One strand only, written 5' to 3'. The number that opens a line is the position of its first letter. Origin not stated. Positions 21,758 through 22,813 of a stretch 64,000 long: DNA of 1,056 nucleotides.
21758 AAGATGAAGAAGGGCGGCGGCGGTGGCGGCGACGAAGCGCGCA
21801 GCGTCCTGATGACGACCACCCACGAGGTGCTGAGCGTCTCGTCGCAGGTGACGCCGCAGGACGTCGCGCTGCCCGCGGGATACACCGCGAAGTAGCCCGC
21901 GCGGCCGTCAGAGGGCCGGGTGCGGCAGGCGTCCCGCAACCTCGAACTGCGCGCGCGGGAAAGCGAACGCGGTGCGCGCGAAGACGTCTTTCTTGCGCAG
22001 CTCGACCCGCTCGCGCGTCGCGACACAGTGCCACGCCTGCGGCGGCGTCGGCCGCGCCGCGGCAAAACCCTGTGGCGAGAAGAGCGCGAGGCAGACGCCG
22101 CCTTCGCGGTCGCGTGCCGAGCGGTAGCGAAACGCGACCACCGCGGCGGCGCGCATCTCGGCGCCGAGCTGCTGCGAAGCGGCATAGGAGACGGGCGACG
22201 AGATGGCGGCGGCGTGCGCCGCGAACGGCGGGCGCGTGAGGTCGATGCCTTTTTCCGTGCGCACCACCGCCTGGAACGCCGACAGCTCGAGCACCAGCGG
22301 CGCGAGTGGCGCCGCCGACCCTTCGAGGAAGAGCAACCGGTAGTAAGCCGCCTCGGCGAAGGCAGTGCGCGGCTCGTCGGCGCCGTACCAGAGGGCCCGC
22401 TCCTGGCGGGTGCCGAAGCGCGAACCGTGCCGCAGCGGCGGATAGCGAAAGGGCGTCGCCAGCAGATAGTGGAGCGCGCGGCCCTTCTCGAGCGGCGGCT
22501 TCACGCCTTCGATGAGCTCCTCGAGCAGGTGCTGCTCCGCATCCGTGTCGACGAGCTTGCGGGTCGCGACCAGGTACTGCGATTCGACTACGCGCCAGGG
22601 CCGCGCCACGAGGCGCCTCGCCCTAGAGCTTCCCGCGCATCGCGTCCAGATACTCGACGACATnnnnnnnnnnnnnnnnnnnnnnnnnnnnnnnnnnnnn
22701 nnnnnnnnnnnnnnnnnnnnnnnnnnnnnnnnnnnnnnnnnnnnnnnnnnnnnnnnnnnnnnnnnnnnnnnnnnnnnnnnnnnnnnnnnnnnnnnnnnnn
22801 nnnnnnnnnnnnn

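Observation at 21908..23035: Intact RES-Xre type II toxin-antitoxin module with promoter-embedded palindromic operator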

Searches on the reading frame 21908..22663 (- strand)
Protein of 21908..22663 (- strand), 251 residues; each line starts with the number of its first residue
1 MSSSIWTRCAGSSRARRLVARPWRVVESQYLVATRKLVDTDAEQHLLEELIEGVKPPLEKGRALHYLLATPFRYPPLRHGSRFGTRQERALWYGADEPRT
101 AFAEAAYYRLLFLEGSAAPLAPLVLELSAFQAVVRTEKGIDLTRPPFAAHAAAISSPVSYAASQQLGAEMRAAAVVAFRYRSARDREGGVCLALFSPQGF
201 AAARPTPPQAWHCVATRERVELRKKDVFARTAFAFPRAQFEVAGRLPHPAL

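Call 3: search_protein_families(library=pfam, proteins=[window:21908-22663:-], max_evalue=0.01)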
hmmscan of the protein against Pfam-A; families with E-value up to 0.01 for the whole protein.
window:21908-22663:- (251 aa): 1 family
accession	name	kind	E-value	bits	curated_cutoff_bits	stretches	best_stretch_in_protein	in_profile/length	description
PF08808.17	RES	-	3.2e-27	95.9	23.2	1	63-210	7-151/157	RES domain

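Call 4: search_protein_families(library=ncbifam, proteins=[window:21908-22663:-], max_evalue=0.01)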
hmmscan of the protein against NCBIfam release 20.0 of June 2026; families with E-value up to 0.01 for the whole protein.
window:21908-22663:- (251 aa): 0 families

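Call 5: search_solved_structures(query=window:21908-22663:-, max_evalue=1, show_alignments=3)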
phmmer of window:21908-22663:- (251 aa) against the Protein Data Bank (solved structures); distinct sequences matched with E-value up to 1: 3.
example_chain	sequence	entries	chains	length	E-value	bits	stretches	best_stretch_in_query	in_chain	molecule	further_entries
8qnl_C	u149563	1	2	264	6.9e-57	196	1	3-250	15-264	RES domain-containing protein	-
8qnq_C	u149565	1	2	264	7.4e-57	195.9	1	3-250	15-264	RES domain-containing protein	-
5x3t_B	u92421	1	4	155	0.11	15.4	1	8-54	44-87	Ribonuclease VapC26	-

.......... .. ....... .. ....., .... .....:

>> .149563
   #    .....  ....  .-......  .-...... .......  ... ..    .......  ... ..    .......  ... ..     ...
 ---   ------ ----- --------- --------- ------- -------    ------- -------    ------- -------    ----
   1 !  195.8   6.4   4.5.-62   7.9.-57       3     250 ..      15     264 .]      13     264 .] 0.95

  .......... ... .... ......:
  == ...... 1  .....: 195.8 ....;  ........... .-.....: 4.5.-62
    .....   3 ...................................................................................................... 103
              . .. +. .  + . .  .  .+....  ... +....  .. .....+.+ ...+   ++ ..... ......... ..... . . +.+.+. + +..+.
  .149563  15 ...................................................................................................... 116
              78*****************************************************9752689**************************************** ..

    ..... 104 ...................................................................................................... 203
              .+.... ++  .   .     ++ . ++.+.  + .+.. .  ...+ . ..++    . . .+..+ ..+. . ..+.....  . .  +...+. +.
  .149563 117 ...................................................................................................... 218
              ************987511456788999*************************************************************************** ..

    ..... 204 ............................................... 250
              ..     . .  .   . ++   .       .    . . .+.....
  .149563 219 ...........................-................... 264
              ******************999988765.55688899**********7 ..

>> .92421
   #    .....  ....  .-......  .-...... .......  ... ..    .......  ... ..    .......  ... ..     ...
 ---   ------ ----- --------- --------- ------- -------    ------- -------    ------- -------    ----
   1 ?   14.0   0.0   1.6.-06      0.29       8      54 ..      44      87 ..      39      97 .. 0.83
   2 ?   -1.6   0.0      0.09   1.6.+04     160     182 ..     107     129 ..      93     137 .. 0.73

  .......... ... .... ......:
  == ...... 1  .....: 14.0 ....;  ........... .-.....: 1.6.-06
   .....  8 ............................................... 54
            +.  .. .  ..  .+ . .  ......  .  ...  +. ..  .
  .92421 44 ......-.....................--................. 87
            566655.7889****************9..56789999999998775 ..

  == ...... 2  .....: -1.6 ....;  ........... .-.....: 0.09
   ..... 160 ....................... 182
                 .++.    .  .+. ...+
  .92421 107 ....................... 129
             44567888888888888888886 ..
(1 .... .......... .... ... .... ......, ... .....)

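Call 11: find_homologous_proteins(query=window:21908-22663:-, max_evalue=1e-10)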
Query window:21908-22663:- (251 aa): 4440 proteins with E <= 1e-10 among 8000 candidates; the best 120 are listed.
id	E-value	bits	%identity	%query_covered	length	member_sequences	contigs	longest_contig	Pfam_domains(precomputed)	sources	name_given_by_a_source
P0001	3.0e-154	530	97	100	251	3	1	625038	PF08808.18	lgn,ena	-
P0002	8.3e-122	423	75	100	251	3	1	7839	PF08808.18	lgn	-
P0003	2.9e-118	412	74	100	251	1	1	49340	PF08808.18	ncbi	-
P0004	9.1e-110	384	71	100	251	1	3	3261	PF08808.18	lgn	-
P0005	6.2e-109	381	70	100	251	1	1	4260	PF08808.18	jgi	jgi:RES domain-containing protein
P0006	2.0e-104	366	70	93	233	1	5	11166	PF08808.18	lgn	-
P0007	1.5e-103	364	67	100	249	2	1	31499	PF08808.18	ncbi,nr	ncbi:MAG TPA: RES family NAD+ phosphorylase [Vicinamibacteria bacterium]|nr:RES family NAD+ phosphor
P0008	3.5e-103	362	67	100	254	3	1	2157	PF08808.18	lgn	-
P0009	2.4e-101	356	67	100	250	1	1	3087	PF08808.18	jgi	jgi:hypothetical protein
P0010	1.4e-100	354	66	100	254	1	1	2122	PF08808.18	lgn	-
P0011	2.2e-100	353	66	100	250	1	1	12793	PF08808.18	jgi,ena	jgi:hypothetical protein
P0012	2.4e-100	353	65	100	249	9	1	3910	PF08808.18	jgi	jgi:hypothetical protein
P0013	3.6e-100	353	66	100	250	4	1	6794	PF08808.18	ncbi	-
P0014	5.2e-100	352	67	100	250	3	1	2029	PF08808.18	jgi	-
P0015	1.5e-99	350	65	100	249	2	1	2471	PF08808.18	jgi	jgi:hypothetical protein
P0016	5.3e-99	349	66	100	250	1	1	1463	PF08808.18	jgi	jgi:RES domain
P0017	6.6e-99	348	63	100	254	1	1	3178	PF08808.18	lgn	-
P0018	8.4e-99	348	64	100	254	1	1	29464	PF08808.18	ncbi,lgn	-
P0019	4.4e-98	346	64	100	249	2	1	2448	PF08808.18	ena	-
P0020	5.3e-98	345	65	100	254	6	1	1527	PF08808.18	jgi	jgi:hypothetical protein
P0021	5.5e-98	345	64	100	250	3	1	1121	PF08808.18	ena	-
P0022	9.8e-98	345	67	100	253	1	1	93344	PF08808.18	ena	-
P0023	1.8e-97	344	64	100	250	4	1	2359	PF08808.18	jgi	jgi:hypothetical protein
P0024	1.9e-97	344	63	99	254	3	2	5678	PF08808.18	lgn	-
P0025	2.2e-97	343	66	100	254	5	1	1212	PF08808.18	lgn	-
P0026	2.5e-97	343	63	99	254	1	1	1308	PF08808.18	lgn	-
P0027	2.8e-97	343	66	100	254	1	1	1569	PF08808.18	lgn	-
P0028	3.1e-97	343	66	100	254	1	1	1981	PF08808.18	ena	-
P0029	3.8e-97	343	64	100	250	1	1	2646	PF08808.18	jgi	jgi:hypothetical protein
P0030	4.5e-97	342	63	100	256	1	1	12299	PF08808.18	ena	-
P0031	6.6e-97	342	62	100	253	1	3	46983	PF08808.18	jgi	jgi:hypothetical protein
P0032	9.9e-97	341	63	100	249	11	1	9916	PF08808.18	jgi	jgi:hypothetical protein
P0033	1.0e-96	341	65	100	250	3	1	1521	PF08808.18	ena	-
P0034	1.1e-96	341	63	100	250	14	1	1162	PF08808.18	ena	-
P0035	1.3e-96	341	64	100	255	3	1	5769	PF08808.18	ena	-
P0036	1.9e-96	340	65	100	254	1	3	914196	PF08808.18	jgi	jgi:hypothetical protein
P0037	2.0e-96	340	63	100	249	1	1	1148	PF08808.18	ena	-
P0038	2.3e-96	340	64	100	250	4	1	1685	PF08808.18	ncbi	-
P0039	3.5e-96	339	66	100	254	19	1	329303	PF08808.18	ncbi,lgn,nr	ncbi:MAG TPA: RES family NAD+ phosphorylase [Thermoanaerobaculia bacterium]|nr:RES family NAD+ phosp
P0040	5.0e-96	339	63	100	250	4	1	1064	PF08808.18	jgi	jgi:hypothetical protein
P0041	8.9e-96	338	62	100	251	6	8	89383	PF08808.18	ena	-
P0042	9.1e-96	338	65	100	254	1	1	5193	PF08808.18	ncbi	-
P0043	9.2e-96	338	63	100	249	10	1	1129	PF08808.18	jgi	jgi:hypothetical protein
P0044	9.4e-96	338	62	100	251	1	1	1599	PF08808.18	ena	-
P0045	1.0e-95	338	65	100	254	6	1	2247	PF08808.18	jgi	-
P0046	1.2e-95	338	63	100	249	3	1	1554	PF08808.18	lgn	-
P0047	1.3e-95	338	63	100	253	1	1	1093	PF08808.18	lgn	-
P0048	1.5e-95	337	64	100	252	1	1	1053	PF08808.18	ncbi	-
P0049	2.0e-95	337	65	100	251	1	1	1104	PF08808.18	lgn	-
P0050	3.4e-95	336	62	100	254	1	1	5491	PF08808.18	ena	-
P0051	3.9e-95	336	63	100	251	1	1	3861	PF08808.18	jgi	jgi:hypothetical protein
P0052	4.1e-95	336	63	100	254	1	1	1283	PF08808.18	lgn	-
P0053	5.3e-95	336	63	100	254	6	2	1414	PF08808.18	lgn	-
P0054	5.5e-95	336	64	99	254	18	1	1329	PF08808.18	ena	-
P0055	5.9e-95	335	65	100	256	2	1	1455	PF08808.18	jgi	jgi:hypothetical protein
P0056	6.6e-95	335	64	100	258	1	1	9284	PF08808.18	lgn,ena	-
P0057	7.4e-95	335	63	100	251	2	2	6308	PF08808.18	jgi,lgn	jgi:hypothetical protein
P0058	7.9e-95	335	67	93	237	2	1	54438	PF08808.18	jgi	jgi:RES domain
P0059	8.9e-95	335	62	100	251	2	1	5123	PF08808.18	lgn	-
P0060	1.1e-94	335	63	100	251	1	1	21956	PF08808.18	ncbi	-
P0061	1.5e-94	334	64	100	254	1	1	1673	PF08808.18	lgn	-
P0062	2.2e-94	334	63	100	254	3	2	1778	PF08808.18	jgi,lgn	-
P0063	2.4e-94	333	62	100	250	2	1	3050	PF08808.18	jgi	jgi:hypothetical protein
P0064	2.7e-94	333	65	100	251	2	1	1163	PF08808.18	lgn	-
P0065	4.7e-94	333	63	100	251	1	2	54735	PF08808.18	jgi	jgi:RES domain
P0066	4.8e-94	333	62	100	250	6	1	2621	PF08808.18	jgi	jgi:hypothetical protein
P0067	5.3e-94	332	63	100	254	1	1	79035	PF08808.18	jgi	jgi:hypothetical protein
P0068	5.8e-94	332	63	100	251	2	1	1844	PF08808.18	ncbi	-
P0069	6.2e-94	332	63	100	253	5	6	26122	PF08808.18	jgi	jgi:hypothetical protein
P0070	7.0e-94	332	62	100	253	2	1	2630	PF08808.18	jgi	jgi:hypothetical protein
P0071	7.7e-94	332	63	100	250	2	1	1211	PF08808.18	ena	-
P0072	1.1e-93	331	63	100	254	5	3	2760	PF08808.18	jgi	jgi:hypothetical protein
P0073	1.1e-93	331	62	100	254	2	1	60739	PF08808.18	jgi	-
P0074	1.2e-93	331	62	100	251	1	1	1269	PF08808.18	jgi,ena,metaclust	metaclust:\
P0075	1.4e-93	331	62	100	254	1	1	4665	PF08808.18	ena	-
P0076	1.5e-93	331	62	100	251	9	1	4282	PF08808.18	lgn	-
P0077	1.7e-93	331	65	100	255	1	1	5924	PF08808.18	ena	-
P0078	1.7e-93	331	63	100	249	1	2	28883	PF08808.18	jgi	jgi:hypothetical protein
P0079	1.9e-93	331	61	100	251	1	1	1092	PF08808.18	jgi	jgi:hypothetical protein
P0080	1.9e-93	331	63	100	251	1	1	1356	PF08808.18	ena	-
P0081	2.1e-93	330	61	100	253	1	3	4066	PF08808.18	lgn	-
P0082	2.2e-93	330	63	100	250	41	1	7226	PF08808.18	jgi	jgi:RES domain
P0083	2.4e-93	330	70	90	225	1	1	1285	PF08808.18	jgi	jgi:hypothetical protein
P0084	2.5e-93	330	63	100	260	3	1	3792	PF08808.18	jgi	-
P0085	2.7e-93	330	64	100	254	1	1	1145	PF08808.18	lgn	-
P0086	3.9e-93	330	65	100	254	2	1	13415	PF08808.18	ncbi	-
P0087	5.3e-93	329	62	100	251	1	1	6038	PF08808.18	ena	-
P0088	5.7e-93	329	62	100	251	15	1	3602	PF08808.18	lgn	-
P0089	6.3e-93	329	63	100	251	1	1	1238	PF08808.18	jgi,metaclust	metaclust:\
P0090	7.9e-93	329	62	100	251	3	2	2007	PF08808.18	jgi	jgi:hypothetical protein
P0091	1.0e-92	328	61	100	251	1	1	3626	PF08808.18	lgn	-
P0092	1.1e-92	328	63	100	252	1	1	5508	PF08808.18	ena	-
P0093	1.1e-92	328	63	100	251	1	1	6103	PF08808.18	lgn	-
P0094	1.3e-92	328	62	100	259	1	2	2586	PF08808.18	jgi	jgi:hypothetical protein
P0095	1.4e-92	328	63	100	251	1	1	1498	PF08808.18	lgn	-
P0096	1.4e-92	328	61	100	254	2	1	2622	PF08808.18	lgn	-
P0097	1.5e-92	328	62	100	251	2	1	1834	PF08808.18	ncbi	-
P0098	1.9e-92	327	63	100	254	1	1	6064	PF08808.18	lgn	-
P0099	2.0e-92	327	63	100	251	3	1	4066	PF08808.18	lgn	-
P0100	2.2e-92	327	65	100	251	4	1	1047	PF08808.18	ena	-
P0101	2.2e-92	327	60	100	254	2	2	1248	PF08808.18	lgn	-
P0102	2.5e-92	327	61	100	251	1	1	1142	PF08808.18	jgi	jgi:hypothetical protein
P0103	2.5e-92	327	62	100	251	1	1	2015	PF08808.18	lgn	-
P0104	2.9e-92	327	60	100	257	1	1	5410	PF08808.18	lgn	-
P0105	2.9e-92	327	65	100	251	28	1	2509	PF08808.18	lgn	-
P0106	3.0e-92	327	63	100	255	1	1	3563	PF08808.18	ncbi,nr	ncbi:MAG: RES family NAD+ phosphorylase [Acidobacteriota bacterium]|nr:RES family NAD+ phosphorylase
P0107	3.0e-92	327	65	100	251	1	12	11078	PF08808.18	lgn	-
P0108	3.2e-92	327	62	100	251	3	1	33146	PF08808.18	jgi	jgi:hypothetical protein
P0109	3.3e-92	326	60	100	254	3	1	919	PF08808.18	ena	-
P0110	3.6e-92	326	62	100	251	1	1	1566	PF08808.18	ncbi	-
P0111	3.8e-92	326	61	100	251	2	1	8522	PF08808.18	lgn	-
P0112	3.9e-92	326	63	100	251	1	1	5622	PF08808.18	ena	-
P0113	3.9e-92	326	60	100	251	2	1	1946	PF08808.18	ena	-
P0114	4.3e-92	326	65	100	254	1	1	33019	PF08808.18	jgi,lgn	jgi:hypothetical protein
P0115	4.6e-92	326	60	100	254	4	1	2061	PF08808.18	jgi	jgi:hypothetical protein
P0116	4.7e-92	326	62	100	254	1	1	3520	PF08808.18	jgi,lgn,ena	-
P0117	5.0e-92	326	62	100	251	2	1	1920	PF08808.18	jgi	jgi:hypothetical protein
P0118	6.2e-92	326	63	100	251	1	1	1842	PF08808.18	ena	-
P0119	7.0e-92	325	63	100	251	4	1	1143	PF08808.18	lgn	-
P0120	7.1e-92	325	68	90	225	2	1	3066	PF08808.18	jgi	jgi:hypothetical protein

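Call 13: find_related_loci(query=A1, collection=genome_contigs, flank=4000)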
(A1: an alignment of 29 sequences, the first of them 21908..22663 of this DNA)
Query A1 (251 aa) in genome_contigs; peptide patterns used: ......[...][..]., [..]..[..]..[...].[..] (x = any residue, [..] = any of these).
599 stretches matched a pattern (row limit reached: there are more); 557 encode a relative of the query (tblastn E <= 1e-3); the best 80 are kept; 80 distinct loci.
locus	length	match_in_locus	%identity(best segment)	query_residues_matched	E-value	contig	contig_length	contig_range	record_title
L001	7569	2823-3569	67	1-251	8e-108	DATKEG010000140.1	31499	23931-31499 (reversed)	MAG TPA_asm: Vicinamibacteria bacterium isolate SMAG_U14493 k141_2220942, whole genome shotgun sequence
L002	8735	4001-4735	66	5-251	2e-105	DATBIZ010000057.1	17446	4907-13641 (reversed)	MAG TPA_asm: Vicinamibacteria bacterium isolate SMAG_U3907 k141_133270, whole genome shotgun sequence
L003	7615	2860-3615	67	1-251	1e-102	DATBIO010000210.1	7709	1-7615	MAG TPA_asm: Vicinamibacteria bacterium isolate SMAG_U3896 k141_4871552, whole genome shotgun sequence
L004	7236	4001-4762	64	1-251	3e-101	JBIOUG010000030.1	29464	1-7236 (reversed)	MAG: Thermoanaerobaculia bacterium isolate MAG140 k127_1317890, whole genome shotgun sequence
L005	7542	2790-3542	63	1-251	1e-99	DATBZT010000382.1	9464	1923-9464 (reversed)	MAG TPA_asm: Gemmatimonadaceae bacterium isolate SMAG_U7626 k141_646540, whole genome shotgun sequence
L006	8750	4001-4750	63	1-250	3e-99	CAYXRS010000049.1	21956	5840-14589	MAG TPA_asm: uncultured Gemmatimonadaceae bacterium isolate SRP217488_co1_28 genome assembly, contig: NODE_1357_length_2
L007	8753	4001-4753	64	1-251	9e-98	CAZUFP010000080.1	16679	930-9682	MAG TPA_asm: uncultured Gemmatimonadaceae bacterium isolate binchicken_co150_211 genome assembly, contig: NODE_7705_leng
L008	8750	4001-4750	61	1-250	8e-98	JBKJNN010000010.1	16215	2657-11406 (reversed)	MAG: Gemmatimonadaceae bacterium isolate ant_bin.373 k117_2574611, whole genome shotgun sequence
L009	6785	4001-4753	62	1-251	2e-97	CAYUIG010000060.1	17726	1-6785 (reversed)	MAG TPA_asm: uncultured Gemmatimonadaceae bacterium isolate SRP193661_co2_98 genome assembly, contig: NODE_2776_length_1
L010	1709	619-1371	62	1-251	2e-102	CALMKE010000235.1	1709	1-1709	MAG TPA_asm: uncultured Gemmatimonadetes bacterium isolate SRR6670122_bin.51_CONCOCT_v1.1_MAG genome assembly, contig: E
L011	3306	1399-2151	60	1-251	2e-97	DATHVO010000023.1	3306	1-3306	MAG TPA_asm: Longimicrobiales bacterium isolate SMAG_U16135 k141_1696315, whole genome shotgun sequence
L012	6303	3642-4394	59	1-251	5e-96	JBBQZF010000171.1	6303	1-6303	MAG: Gemmatimonadales bacterium isolate Co_metawrap_2205 Cmw_2205_k141_18451303_length_6303_cov_8.0000, whole genome sho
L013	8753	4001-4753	63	1-251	8e-96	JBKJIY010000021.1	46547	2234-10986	MAG: Gemmatimonadaceae bacterium isolate ant_bin.182 S1Ck117_2220784_flag_1_multi_13.2104_len_46547, whole genome shotgu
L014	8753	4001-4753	61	1-251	2e-95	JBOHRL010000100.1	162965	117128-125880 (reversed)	MAG: Longimicrobiales bacterium isolate M3-S_metabat2.bin.202_sub k127_141899, whole genome shotgun sequence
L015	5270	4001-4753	62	1-251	3e-95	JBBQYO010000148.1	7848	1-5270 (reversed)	MAG: Gemmatimonadales bacterium isolate Co_metawrap_2165 Cmw_2165_k141_11340664_length_7848_cov_9.0000, whole genome sho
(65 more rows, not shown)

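Call 14: find_encoding_contigs(protein=P0001, flank=4000, max_places=3)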
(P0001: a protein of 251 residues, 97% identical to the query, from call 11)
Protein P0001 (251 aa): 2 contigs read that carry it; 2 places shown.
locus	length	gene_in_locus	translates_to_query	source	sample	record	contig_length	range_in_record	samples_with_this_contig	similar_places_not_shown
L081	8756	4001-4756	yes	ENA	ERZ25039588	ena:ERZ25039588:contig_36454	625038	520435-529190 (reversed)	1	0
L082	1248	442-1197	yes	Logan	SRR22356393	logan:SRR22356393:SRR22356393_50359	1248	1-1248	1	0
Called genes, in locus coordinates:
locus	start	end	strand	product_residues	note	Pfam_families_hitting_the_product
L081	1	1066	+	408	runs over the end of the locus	PF07732:Cu-oxidase_3, PF00394:Cu-oxidase (weak), PF07731:Cu-oxidase_2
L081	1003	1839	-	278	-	PF02146:SIR2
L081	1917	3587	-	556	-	PF17900:Peptidase_M1_N (weak), PF01433:Peptidase_M1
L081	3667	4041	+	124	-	PF20432:Xre-like-HTH, PF09722:Xre_MbcA_ParS_C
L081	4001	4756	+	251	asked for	PF08808:RES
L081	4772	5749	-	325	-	-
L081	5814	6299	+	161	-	PF13781:DoxX_3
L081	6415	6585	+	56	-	-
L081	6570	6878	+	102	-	PF00330:Aconitase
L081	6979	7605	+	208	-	PF00330:Aconitase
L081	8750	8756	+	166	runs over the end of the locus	PF00694:Aconitase_C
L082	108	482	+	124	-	PF20432:Xre-like-HTH, PF09722:Xre_MbcA_ParS_C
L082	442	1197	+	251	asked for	PF08808:RES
